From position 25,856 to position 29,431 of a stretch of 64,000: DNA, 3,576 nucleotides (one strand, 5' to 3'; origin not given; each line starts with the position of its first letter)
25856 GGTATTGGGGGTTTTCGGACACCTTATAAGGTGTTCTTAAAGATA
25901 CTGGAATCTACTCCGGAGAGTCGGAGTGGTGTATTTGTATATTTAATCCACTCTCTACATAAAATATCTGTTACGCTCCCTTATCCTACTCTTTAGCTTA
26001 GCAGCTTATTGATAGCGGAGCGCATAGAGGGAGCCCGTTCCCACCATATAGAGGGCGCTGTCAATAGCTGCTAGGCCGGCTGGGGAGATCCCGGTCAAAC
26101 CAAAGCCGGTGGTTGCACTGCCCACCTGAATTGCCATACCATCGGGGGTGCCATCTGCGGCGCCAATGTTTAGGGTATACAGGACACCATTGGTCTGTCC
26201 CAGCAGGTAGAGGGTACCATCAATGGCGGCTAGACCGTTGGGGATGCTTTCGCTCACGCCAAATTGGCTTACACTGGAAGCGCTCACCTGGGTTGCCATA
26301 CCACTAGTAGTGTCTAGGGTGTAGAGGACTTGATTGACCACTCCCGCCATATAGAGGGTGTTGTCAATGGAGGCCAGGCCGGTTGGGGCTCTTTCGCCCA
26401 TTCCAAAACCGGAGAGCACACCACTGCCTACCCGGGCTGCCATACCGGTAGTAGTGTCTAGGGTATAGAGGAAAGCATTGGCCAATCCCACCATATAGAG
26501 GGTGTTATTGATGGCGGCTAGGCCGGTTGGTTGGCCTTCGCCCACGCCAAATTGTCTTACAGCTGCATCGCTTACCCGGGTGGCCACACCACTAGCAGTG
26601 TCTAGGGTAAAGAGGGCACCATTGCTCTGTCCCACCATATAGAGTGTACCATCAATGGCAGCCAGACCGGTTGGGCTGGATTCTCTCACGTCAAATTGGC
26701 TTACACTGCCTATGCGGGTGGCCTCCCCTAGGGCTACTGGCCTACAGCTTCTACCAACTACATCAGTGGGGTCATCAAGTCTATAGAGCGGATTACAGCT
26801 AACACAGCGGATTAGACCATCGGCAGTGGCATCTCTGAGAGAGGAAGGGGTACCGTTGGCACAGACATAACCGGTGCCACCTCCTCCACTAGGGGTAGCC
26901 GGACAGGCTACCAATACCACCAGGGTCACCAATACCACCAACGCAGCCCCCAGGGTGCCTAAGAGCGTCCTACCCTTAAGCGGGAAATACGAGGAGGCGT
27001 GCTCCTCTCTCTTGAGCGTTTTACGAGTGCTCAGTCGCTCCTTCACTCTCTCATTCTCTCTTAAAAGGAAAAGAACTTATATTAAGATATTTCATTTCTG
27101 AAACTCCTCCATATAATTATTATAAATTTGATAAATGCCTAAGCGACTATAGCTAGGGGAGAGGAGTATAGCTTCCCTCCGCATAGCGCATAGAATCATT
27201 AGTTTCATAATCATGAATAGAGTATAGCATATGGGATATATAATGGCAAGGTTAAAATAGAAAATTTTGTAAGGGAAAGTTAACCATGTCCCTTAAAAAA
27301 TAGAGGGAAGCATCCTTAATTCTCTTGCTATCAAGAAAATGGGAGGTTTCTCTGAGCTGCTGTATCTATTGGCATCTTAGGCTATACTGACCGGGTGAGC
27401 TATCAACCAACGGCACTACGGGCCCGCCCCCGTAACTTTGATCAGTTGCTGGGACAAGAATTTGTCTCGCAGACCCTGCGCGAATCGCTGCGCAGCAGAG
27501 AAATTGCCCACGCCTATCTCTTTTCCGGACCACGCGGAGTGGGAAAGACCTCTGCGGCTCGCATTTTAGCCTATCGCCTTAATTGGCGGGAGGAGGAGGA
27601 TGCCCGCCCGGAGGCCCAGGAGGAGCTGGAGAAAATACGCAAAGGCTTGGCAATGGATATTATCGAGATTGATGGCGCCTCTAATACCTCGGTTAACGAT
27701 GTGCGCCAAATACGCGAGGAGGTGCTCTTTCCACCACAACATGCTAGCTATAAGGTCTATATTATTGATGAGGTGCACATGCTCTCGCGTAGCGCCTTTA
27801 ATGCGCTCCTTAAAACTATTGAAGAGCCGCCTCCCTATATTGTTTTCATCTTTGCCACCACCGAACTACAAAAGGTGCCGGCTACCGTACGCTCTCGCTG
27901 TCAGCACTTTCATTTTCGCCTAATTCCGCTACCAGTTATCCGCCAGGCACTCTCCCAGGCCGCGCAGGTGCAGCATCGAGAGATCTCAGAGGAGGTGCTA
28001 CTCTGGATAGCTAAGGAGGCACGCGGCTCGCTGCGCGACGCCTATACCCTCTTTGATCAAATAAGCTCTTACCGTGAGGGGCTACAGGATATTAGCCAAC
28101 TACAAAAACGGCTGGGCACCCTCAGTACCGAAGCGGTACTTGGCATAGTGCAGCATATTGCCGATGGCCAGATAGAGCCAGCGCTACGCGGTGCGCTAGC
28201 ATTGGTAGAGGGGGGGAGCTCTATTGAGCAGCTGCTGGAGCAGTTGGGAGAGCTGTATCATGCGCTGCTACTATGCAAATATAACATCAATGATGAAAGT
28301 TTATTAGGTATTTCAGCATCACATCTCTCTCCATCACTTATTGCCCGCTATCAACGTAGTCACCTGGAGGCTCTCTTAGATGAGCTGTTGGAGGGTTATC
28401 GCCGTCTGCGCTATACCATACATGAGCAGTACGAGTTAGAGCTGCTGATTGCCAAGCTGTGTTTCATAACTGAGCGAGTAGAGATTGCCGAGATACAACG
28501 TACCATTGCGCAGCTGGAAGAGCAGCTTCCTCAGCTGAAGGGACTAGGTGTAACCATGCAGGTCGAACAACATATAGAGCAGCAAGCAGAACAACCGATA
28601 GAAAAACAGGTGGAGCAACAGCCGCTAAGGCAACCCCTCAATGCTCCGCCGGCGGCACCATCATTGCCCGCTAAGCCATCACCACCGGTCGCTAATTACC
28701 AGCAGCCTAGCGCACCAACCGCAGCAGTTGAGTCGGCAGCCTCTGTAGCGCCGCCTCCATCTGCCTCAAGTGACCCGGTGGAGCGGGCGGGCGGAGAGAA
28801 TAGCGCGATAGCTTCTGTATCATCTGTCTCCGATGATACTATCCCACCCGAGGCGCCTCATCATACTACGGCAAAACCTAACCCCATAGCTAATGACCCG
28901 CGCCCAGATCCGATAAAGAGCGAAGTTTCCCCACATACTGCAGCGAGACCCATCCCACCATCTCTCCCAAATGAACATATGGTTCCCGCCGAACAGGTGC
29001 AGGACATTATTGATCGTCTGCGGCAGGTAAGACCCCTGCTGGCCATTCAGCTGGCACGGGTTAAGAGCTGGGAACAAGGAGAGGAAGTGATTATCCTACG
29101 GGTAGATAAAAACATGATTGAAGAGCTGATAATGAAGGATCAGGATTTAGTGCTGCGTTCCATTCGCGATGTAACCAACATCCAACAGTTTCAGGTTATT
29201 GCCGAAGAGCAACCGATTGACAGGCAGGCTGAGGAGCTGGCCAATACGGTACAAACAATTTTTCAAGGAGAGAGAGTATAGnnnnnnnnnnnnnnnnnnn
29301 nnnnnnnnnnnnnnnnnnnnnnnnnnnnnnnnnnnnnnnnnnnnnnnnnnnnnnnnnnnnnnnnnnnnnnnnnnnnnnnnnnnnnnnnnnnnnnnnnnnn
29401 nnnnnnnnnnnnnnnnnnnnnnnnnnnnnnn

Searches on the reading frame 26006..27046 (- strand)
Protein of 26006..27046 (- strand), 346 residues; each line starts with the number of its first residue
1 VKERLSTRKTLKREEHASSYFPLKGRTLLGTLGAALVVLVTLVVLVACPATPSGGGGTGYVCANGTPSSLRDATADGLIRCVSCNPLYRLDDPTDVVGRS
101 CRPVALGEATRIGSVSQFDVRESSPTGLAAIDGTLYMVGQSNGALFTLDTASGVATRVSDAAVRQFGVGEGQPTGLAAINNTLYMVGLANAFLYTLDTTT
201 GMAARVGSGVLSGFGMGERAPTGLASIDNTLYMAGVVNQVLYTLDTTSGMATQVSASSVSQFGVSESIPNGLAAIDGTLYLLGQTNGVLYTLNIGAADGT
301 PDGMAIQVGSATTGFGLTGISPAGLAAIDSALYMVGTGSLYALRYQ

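Call 20: search_protein_families(library=pfam, proteins=[window:26006-27046:-])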
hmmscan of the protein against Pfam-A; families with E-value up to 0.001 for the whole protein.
window:26006-27046:- (346 aa): 1 family
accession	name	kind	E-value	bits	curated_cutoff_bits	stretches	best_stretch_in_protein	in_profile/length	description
PF14339.12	DUF4394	-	4.9e-08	33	29.6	0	131-163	36-67/230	Domain of unknown function (DUF4394)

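Call 36: find_encoding_contigs(protein=window:26006-27046:-, flank=5000, max_places=5)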
Protein window:26006-27046:- (346 aa): no gene with exactly this product is on record in the collection.

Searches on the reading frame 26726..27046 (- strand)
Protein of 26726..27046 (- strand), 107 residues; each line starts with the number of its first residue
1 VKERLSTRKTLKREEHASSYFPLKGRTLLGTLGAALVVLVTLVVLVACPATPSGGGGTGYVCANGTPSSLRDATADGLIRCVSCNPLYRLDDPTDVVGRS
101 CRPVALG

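Call 38: find_homologous_proteins(query=A3, max_evalue=1)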
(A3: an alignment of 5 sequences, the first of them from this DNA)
Query A3 (5 sequences) (107 aa, profile of the alignment): 4 proteins with E <= 1 among 8000 candidates.
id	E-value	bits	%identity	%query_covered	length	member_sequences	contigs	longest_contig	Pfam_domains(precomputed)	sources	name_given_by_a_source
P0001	2.0e-31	126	56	63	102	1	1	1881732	-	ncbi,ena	-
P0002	3.8e-16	77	50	37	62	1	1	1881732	-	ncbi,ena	-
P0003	1.1e-11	63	68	65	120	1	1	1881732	-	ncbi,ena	-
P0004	4.9e-8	51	44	49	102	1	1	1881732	-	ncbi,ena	-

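Call 66: search_protein_representatives(alignment_id=A4)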
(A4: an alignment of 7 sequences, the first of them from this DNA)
Query: 7 sequences, 94 profile positions. Proteins with E-value up to 0.001 (for the whole library): 16; up to 1e-10: 9; up to 1e-30: 1. The best 16 are listed.
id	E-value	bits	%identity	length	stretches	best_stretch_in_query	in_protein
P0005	1.0e-31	124.9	-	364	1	2-91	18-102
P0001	1.2e-28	115.1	-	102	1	3-79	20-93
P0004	9.3e-28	112.2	-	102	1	2-77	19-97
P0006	4.8e-25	103.5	-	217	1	2-91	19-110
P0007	5.9e-17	77.6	-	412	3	28-90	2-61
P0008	1.2e-15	73.4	-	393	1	37-90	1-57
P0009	4.7e-14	68.3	-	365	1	2-91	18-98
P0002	1.3e-13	66.9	-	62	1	27-77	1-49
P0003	1.5e-13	66.7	-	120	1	38-92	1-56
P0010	2.8e-10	56.2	-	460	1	26-90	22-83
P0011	1.9e-09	53.5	-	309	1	5-62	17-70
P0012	9.2e-09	51.3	-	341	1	25-91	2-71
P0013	2.0e-08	50.2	-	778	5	21-76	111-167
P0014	2.3e-04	37.2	-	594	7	64-93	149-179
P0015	3.2e-04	36.8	-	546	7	54-93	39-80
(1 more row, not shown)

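Call 69: find_encoding_contigs(protein=P0005, flank=3000, max_places=5)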
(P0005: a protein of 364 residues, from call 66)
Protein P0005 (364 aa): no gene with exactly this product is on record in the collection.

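Call 70: find_encoding_contigs(protein=P0007, flank=3000, max_places=5)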
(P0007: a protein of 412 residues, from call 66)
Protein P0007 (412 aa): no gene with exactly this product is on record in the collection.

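Call 71: list_cluster_members(proteins=[P0005, P0006, P0007, P0008, P0009, P0010, P0011, P0012, P0003, P0004])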
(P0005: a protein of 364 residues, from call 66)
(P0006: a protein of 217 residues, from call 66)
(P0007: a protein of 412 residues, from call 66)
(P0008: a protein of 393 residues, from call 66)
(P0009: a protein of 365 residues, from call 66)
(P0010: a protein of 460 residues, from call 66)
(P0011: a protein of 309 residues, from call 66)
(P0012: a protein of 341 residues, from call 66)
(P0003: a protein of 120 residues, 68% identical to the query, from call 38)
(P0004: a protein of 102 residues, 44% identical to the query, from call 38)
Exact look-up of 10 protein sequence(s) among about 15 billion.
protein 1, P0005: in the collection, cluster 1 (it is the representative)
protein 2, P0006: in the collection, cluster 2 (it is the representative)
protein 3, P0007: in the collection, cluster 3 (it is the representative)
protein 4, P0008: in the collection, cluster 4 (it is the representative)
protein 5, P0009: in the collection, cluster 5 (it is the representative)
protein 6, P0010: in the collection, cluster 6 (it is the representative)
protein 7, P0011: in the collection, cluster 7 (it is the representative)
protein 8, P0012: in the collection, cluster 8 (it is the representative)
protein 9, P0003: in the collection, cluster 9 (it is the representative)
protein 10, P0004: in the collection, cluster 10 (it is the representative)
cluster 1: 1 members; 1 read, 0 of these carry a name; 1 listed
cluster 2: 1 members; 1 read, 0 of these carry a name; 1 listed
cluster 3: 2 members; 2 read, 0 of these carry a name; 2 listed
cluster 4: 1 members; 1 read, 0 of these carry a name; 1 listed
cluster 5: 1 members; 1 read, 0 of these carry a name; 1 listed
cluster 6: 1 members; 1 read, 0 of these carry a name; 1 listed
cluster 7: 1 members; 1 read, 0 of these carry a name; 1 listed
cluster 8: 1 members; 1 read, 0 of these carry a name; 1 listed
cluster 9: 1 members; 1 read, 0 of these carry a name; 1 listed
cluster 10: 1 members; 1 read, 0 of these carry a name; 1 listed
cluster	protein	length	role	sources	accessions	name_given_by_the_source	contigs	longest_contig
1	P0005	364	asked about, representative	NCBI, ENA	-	-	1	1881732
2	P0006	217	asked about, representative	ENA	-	-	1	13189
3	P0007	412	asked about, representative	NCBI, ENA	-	-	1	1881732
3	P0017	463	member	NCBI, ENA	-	-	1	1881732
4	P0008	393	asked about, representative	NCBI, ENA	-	-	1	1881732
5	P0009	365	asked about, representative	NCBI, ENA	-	-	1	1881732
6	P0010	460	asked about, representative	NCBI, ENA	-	-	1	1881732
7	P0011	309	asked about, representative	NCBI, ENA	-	-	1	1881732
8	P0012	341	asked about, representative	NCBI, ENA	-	-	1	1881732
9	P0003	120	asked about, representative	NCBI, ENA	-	-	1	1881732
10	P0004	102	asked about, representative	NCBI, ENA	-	-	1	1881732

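Call 73: find_encoding_contigs(protein=P0006, flank=10000, max_places=5)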
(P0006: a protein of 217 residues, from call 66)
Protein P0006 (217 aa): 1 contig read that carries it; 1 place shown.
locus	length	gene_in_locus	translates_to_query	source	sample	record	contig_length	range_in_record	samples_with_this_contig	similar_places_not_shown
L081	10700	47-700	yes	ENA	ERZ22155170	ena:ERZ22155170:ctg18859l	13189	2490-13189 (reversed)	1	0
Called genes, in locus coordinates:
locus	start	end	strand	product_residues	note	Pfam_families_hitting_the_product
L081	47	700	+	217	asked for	-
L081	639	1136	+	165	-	-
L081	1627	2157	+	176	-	PF01134:GIDA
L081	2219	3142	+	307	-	PF01134:GIDA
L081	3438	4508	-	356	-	PF00990:GGDEF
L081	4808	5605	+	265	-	PF03328:HpcH_HpaI (weak)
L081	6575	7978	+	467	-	PF13290:CHB_HEX_C_1, PF13287:Fn3_assoc, PF07581:Glug (faint)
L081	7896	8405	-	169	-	-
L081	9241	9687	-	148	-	PF10397:ADSL_C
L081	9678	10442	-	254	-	PF00206:Lyase_1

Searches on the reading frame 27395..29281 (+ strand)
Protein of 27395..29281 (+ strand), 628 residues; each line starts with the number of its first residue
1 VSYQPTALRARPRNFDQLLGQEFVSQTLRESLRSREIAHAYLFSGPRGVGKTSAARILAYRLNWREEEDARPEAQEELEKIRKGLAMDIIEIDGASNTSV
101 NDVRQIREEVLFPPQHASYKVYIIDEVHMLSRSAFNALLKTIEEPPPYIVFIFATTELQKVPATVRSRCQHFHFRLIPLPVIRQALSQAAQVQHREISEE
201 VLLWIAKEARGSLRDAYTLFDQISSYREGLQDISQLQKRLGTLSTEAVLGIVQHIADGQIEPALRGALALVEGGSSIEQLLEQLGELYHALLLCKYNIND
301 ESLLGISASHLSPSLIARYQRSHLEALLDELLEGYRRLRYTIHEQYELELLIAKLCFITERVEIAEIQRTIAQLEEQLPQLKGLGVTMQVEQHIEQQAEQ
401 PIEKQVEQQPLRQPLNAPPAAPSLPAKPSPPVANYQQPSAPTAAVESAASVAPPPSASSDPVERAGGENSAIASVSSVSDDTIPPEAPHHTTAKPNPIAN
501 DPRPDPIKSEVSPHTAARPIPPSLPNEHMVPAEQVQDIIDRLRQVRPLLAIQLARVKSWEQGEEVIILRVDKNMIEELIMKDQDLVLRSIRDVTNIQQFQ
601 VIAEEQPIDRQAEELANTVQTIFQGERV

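Call 65: search_protein_families(library=ncbifam, proteins=[window:27395-29281:+])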
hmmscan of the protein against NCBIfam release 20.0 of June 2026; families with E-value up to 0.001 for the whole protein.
window:27395-29281:+ (628 aa): 77 families (the best 25 are shown)
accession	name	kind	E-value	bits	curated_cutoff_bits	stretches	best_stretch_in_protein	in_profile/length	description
NF005173.0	PRK06647.1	equivalog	9.7e-148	493.5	623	1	1-411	1-407/568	DNA polymerase III subunits gamma and tau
NF004046.1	PRK05563.1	equivalog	2.1e-109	367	400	1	11-405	10-413/567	DNA polymerase III subunit gamma/tau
TIGR02397.1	dnaX_nterm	equivalog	3.5e-107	358.7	250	1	3-356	1-355/355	DNA polymerase III subunit gamma/tau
NF011526.0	PRK14965.1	equivalog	7.9e-98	328.7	670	1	1-451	1-416/578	DNA polymerase III subunits gamma and tau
NF004962.0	PRK06305.1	equivalog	1.1e-97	328.1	559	1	2-416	3-406/465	DNA polymerase III subunits gamma and tau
NF011512.0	PRK14950.1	equivalog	2.7e-94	317.4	593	1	1-475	1-467/585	DNA polymerase III subunits gamma and tau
NF011510.0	PRK14948.1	equivalog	7e-94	315.8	593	1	1-420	3-424/640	DNA polymerase III subunit gamma/tau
NF006585.0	PRK09111.1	equivalog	6.2e-92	309.2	604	1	3-427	27-458/616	DNA polymerase III subunit gamma/tau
NF005942.0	PRK07994.1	equivalog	1.7e-90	304.9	613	1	1-573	1-570/655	DNA polymerase III subunit gamma/tau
NF011514.0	PRK14953.1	equivalog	4.8e-86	289.6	536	1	1-400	1-382/488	DNA polymerase III subunits gamma and tau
NF011524.0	PRK14963.1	equivalog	8.3e-81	272.9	601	1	9-307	7-304/647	DNA polymerase III subunits gamma and tau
NF011523.0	PRK14962.1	equivalog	7.2e-80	269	576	1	10-283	8-282/474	DNA polymerase III subunits gamma and tau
NF011531.0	PRK14971.1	equivalog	9e-78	262.6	685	1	6-479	7-464/614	DNA polymerase III subunit gamma/tau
NF004549.0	PRK05896.1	equivalog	7.9e-77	259.4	578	1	11-305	11-305/642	DNA polymerase III subunits gamma and tau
NF005846.3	PRK07764.1-6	equivalog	3.4e-76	257.6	625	1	9-595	5-617/628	DNA polymerase III subunit gamma and tau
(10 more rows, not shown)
